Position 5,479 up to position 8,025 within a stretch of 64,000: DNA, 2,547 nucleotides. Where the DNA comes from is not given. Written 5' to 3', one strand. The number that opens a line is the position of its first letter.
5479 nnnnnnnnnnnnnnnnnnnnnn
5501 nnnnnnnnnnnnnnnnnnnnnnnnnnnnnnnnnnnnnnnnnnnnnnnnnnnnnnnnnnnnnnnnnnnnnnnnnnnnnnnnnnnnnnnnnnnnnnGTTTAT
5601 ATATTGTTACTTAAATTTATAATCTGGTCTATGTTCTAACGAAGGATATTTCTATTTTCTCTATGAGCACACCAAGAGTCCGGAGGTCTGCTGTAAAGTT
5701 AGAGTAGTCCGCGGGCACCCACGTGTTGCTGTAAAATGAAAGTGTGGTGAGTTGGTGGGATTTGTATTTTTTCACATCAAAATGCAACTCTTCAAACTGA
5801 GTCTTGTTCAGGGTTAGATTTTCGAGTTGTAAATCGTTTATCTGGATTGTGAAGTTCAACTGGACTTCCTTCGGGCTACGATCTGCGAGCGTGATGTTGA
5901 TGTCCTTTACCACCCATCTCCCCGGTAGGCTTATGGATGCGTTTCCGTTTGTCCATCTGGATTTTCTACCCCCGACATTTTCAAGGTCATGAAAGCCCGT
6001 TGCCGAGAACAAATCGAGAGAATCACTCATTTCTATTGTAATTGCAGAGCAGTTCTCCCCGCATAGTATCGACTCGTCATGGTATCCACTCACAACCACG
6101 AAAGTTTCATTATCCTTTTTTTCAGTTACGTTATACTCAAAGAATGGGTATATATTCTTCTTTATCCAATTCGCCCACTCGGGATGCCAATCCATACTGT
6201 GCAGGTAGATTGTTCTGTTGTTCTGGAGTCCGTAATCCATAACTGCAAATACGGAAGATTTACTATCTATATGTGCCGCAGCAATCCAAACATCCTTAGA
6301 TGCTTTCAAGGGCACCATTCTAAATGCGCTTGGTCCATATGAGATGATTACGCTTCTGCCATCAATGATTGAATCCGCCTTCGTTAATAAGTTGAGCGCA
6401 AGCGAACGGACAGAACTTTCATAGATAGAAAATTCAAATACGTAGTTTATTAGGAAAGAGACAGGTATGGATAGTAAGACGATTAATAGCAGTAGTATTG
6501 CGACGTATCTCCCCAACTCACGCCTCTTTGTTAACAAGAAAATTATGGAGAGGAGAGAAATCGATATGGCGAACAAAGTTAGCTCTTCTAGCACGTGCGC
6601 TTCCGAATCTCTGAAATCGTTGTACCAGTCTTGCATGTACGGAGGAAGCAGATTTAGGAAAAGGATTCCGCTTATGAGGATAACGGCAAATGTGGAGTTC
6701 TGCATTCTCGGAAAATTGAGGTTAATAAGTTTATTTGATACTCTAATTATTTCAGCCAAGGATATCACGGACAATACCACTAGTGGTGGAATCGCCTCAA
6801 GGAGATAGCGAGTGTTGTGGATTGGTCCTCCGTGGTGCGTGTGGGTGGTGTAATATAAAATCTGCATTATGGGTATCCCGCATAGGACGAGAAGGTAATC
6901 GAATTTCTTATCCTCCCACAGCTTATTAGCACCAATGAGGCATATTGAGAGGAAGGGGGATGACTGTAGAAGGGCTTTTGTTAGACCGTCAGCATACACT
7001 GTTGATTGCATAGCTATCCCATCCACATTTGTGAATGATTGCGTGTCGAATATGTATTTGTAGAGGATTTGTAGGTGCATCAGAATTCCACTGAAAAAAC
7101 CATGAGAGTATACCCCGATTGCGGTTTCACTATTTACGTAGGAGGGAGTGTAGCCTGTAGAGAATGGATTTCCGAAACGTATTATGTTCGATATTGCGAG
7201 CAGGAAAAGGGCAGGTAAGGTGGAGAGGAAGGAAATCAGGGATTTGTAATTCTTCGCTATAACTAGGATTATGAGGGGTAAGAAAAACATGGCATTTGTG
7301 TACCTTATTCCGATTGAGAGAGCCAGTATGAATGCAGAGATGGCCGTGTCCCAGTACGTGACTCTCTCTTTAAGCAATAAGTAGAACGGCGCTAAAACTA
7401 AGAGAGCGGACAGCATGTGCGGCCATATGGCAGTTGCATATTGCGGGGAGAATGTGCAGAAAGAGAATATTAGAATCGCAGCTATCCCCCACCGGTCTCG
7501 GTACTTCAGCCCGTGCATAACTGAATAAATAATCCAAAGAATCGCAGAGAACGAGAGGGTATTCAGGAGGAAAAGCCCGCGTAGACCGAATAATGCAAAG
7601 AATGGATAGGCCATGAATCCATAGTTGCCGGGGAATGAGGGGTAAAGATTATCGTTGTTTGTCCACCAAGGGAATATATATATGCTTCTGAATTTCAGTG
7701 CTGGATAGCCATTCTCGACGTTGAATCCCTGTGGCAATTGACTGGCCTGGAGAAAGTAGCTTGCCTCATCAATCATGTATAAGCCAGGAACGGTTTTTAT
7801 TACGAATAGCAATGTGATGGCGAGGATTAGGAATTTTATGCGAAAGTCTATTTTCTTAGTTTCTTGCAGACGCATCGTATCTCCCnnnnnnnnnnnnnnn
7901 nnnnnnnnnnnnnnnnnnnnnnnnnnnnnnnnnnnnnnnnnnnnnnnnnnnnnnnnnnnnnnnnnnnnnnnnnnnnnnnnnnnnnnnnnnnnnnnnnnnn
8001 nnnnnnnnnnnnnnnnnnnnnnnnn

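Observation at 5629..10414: Two adjacent very large GT-C-type membrane glycosyltransferases (748 and 842 aa), plus a third at 43058-44482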

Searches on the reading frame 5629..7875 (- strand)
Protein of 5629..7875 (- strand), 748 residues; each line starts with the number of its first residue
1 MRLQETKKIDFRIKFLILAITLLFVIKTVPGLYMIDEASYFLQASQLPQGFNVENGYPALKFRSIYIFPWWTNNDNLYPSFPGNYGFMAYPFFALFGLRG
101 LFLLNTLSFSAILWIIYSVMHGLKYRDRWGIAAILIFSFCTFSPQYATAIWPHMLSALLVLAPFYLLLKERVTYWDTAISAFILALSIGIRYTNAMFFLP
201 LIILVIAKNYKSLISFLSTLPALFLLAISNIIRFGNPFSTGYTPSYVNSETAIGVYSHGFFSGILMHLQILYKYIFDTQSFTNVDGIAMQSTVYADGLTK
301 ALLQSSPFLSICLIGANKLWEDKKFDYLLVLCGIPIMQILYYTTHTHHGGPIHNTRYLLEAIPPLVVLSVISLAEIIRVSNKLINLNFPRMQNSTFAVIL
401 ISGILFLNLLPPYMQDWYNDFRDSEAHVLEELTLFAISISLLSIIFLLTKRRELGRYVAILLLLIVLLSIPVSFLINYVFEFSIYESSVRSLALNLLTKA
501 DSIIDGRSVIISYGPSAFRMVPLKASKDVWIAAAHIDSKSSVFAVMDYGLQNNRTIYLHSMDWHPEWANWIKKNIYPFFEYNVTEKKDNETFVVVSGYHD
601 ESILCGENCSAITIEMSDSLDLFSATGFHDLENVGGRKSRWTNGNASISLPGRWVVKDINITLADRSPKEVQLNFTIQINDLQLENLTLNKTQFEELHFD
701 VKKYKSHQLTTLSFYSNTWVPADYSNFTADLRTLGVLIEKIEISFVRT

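Call 3: search_protein_families(library=pfam, proteins=[window:5629-7875:-], max_evalue=1)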
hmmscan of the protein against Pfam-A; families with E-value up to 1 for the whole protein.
window:5629-7875:- (748 aa): 0 families

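Call 4: search_protein_families(library=ncbifam, proteins=[window:5629-7875:-], max_evalue=1)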
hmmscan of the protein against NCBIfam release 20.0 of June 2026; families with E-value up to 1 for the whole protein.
window:5629-7875:- (748 aa): 1 family
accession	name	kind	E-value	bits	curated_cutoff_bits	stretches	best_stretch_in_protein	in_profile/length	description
NF047440.1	LA3751_2_3_fam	subfamily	2.1e-22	79.6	200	1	15-388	5-369/460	LA_3751/LA_3752 family putative glycosyltransferase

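Call 12: search_solved_structures(query=window:5629-7875:-, max_evalue=10)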
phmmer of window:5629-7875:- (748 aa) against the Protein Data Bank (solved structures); distinct sequences matched with E-value up to 10: 0.

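Call 18: find_homologous_proteins(query=window:5629-7875:-, max_evalue=0.001)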
Query window:5629-7875:- (748 aa): 15 proteins with E <= 0.001 among 8000 candidates.
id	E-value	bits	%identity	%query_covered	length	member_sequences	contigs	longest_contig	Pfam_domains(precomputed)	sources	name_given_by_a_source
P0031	0.0e+0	1680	100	100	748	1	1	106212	-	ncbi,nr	ncbi:MAG: hypothetical protein NT130_05025 [Candidatus Micrarchaeota archaeon]|nr:hypothetical prote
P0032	4.0e-30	123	33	31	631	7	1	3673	-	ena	-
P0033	1.2e-24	105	31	28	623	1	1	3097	-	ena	-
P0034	1.6e-22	98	27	50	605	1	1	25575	PF13231.13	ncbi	ncbi:MAG: glycosyltransferase family 39 protein [Candidatus Altiarchaeota archaeon]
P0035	3.1e-19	87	27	48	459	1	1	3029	-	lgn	-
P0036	3.1e-16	77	25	72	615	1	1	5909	-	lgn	-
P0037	4.3e-15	73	25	49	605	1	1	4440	PF13231.13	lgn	-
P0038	2.1e-14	71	25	48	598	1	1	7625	-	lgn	-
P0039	1.2e-12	65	30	38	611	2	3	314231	-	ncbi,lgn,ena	-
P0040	4.9e-12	63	27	39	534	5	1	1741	-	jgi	jgi:hypothetical protein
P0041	6.8e-12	63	29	46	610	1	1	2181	-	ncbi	-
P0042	8.1e-12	62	24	78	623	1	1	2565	-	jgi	jgi:hypothetical protein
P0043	1.2e-11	62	26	53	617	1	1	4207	-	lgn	-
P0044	1.3e-10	58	25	46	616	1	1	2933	-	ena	-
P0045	5.0e-9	53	26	20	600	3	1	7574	-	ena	-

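Call 24: search_solved_structures(query=A2, max_evalue=10, show_alignments=1)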
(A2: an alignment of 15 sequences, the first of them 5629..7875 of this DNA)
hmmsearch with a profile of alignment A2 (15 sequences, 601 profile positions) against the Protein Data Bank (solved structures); distinct sequences matched with E-value up to 10: 3.
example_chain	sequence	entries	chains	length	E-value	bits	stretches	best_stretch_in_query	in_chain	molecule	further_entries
6xeh_A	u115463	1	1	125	1.4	10.4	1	518-581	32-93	DE NOVO DESIGNED OR386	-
3ulp_A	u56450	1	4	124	2.9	9.4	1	543-577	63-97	Single-strand binding protein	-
7mcc_A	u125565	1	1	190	9.3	7.7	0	508-586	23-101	AI-designed TIM-barrel F2C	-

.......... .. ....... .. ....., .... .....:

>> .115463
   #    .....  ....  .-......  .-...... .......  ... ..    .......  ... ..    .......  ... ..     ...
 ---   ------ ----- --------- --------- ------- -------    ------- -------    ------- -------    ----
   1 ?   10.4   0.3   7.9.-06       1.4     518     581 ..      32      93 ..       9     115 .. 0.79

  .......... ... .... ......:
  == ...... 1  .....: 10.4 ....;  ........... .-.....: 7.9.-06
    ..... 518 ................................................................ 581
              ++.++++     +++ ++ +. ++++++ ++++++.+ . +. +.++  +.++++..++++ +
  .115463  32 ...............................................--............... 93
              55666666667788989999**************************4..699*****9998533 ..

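Call 25: search_protein_families(library=pfam, alignment_id=A2, max_evalue=0.01)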
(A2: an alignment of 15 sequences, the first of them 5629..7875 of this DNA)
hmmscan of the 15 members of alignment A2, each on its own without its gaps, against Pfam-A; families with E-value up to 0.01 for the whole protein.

A. member 1, window:5629-7875:- (748 aa): 0 families

B. families by the number of members that match (of 15 scanned): 4 families
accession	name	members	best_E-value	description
PF13231.12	PMT_2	3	1.1e-07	Dolichyl-phosphate-mannose-protein mannosyltransferase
PF01757.29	Acyl_transf_3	1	0.00028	Acyltransferase domain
PF09594.16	GT87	1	0.0028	Glycosyltransferase family 87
PF02508.19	Rnf-Nqr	1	0.0067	Rnf-Nqr subunit, membrane protein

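Call 47: predict_structure(alignment_id=A2)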
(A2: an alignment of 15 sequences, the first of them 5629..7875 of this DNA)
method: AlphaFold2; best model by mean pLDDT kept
length: 748 residues; sequences in the alignment: 15
mean_pLDDT: 60.1   pTM: 0.66
mean pLDDT of the five models: 60.1, 58.0, 57.1, 56.8, 56.8
residues with pLDDT >= 90: 64; 70-90: 227; 50-70: 164; < 50: 293
segments of 3 or more residues with pLDDT < 50: 1-6, 239-266, 271-295, 316-332, 342-353, 390-397, 420-427, 574-748
pLDDT, mean of each block of 10 residues (from residue 1): 52 93 93 85 84 61 63 58 80 94 95 92 84 89 87 88 82 85 84 71 75 77 72 59 36 40 49 44 39 47 54 47 46 50 45 59 79 73 54 49 54 51 49 57 54 61 69 76 81 88 85 80 87 74 78 79 58 45 35 29 30 27 35 25 28 34 33 39 34 32 34 36 35 38 39
secondary structure, 60 per line:
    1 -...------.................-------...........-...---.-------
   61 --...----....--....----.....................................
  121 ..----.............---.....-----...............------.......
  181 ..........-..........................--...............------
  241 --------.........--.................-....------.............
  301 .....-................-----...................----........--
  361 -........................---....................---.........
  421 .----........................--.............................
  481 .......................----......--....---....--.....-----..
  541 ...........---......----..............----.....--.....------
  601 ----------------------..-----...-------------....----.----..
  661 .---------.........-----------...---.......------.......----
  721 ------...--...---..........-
elements in order (helices of 4 or more, strands of 3 or more residues): H11-27 H35-45 E70-73 E76-79 H84-122 H127-139 H143-147 H153-167 H174-190 H192-217 H220-234 H249-257 H260-276 H278-281 H288-305 H307-322 H328-346 H351-358 H362-385 H389-408 H412-421 H426-449 H452-503 E508-513 H516-519 H523-526 E529-533 H539-551 E555-560 H565-578 E583-587 E590-594 E646-649 E659-661 E671-679 E697-703 E710-716 E727-729 E738-747

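Call 53: find_encoding_contigs(protein=P0034, flank=6000, max_places=1)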
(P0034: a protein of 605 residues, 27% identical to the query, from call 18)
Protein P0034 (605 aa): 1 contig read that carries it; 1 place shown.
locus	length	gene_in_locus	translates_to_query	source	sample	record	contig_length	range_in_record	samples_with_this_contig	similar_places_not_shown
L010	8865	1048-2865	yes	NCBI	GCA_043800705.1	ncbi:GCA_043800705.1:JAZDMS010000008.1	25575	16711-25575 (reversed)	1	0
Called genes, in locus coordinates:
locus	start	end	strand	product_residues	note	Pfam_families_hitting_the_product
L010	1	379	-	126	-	?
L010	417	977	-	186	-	-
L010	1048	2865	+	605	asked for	PF13231:PMT_2 (weak)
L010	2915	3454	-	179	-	-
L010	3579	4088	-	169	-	-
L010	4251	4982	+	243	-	PF08378:NERD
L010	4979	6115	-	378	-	PF00482:T2SSF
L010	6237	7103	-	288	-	PF00482:T2SSF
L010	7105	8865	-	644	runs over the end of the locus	PF00437:T2SSE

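Call 54: find_encoding_contigs(protein=P0039, flank=6000, max_places=1)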
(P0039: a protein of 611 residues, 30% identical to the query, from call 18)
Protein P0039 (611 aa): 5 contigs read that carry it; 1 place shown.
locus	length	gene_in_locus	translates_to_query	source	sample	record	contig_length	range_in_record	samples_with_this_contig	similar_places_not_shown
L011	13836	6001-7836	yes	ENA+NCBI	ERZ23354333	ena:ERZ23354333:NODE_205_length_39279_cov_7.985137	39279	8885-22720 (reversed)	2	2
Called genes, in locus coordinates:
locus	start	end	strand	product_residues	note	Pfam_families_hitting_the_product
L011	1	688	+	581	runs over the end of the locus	PF13428:TPR_14 (faint)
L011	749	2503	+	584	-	PF13428:TPR_14 (faint), PF07719:TPR_2 (faint), PF13176:TPR_7 (faint), PF13424:TPR_12 (weak), PF13432:TPR_16 (weak), PF14559:TPR_19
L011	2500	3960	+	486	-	PF01040:UbiA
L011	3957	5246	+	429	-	PF01565:FAD_binding_4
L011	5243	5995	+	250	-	PF00106:adh_short, PF08659:KR (weak), PF13561:adh_short_C2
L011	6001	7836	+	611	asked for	-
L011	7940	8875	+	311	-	-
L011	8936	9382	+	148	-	PF02308:MgtC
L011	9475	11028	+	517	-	PF01494:FAD_binding_3, PF04820:Trp_halogenase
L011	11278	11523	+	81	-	PF01541:GIY-YIG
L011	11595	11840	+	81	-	PF01541:GIY-YIG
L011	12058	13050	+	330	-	-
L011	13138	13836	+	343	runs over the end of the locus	PF00814:TsaD, PF22521:HypF_C_2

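Call 63: fold_search(model_id=the predicted structure, library=pdb)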
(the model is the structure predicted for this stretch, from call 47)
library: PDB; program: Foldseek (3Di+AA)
matches with E <= 10: 321; with E <= 0.001: 3
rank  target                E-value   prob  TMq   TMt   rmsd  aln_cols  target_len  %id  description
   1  5f15                  2.5e-06  1.00  0.37  0.48  11.5       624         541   10  Crystal Structure of ArnT from Cupriavidus metallidurans bound to Undecaprenyl phosphate (released 2016-02-17)
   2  5ezm                  1.3e-05  1.00  0.37  0.48  10.8       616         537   12  Crystal Structure of ArnT from Cupriavidus metallidurans in the apo state (released 2016-02-17)
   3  8age_A                4.6e-04  1.00  0.34  0.38  11.7       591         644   12  Structure of yeast oligosaccharylransferase complex with acceptor peptide bound (released 2022-12-07)
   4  9n9j_I                1.2e-03  1.00  0.31  0.33  14.3       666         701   10  Structure of a GRP94 folding intermediate engaged with a CCDC134- and FKBP11-bound secretory translocon (released 2025-11-19)
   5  8b6l_I                1.4e-03  1.00  0.29  0.31  17.2       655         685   11  Subtomogram average of the human Sec61-TRAP-OSTA-translocon (released 2022-12-07)
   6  3waj                  1.7e-03  1.00  0.26  0.25  17.6       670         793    9  Crystal structure of the Archaeoglobus fulgidus oligosaccharyltransferase (O29867_ARCFU) complex with Zn and sulfate (released 2013-10-30)
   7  9s6s_A                2.2e-03  1.00  0.27  0.34  11.4       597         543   11  Ternary cryo-EM structure of human ALG9 with Dol25-PP-GlcNAc2Man6, Dol25-P-Man and Fab (released 2026-03-18)
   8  7bvf_B                3.1e-03  0.98  0.28  0.21  20.6       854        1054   10  Cryo-EM structure of Mycobacterium tuberculosis arabinosyltransferase EmbA-EmbB-AcpM2 in complex with ethambutol (released 2020-04-29)
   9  7zlg_A                1.4e-02  0.98  0.30  0.33  14.9       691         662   10  Cryo-EM structure of C-mannosyltransferase CeDPY19, in complex with acceptor peptide and bound to CMT2-Fab and anti-Fa (released 2023-01-11)
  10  7bvf_A                1.5e-02  0.90  0.28  0.21  19.5       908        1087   11  Cryo-EM structure of Mycobacterium tuberculosis arabinosyltransferase EmbA-EmbB-AcpM2 in complex with ethambutol (released 2020-04-29)
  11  9s6u_A                1.9e-02  0.98  0.27  0.35  11.4       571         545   12  Ternary cryo-EM structure of human ALG9 with Dol25-PP-GlcNAc2Man8, Dol25-P-Man and Fab (released 2026-03-18)
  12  9s6r_A                2.9e-02  1.00  0.26  0.46  11.3       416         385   10  Ternary cryo-EM structure of yeast ALG3 with Dol25-PP-GlcNAc2Man5, Dol25-P-Man, and Fab (released 2026-03-18)
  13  9ub7_B                3.6e-02  0.99  0.26  0.44  13.8       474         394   14  Structure of glycosylphosphatidylinositol transamidase,state 1 (released 2026-04-08)
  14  7zli_A                7.6e-02  0.72  0.24  0.26  17.9       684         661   11  Cryo-EM structure of C-mannosyltransferase CeDPY19, in complex with Dol25-P-Man and bound to CMT2-Fab and anti-Fab nan (released 2023-01-11)
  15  6drx                  1.3e-01  0.28  0.10  0.18  29.6       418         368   13  Structural Determinants of Activation and Biased Agonism at the 5-HT2B Receptor (released 2018-08-29)
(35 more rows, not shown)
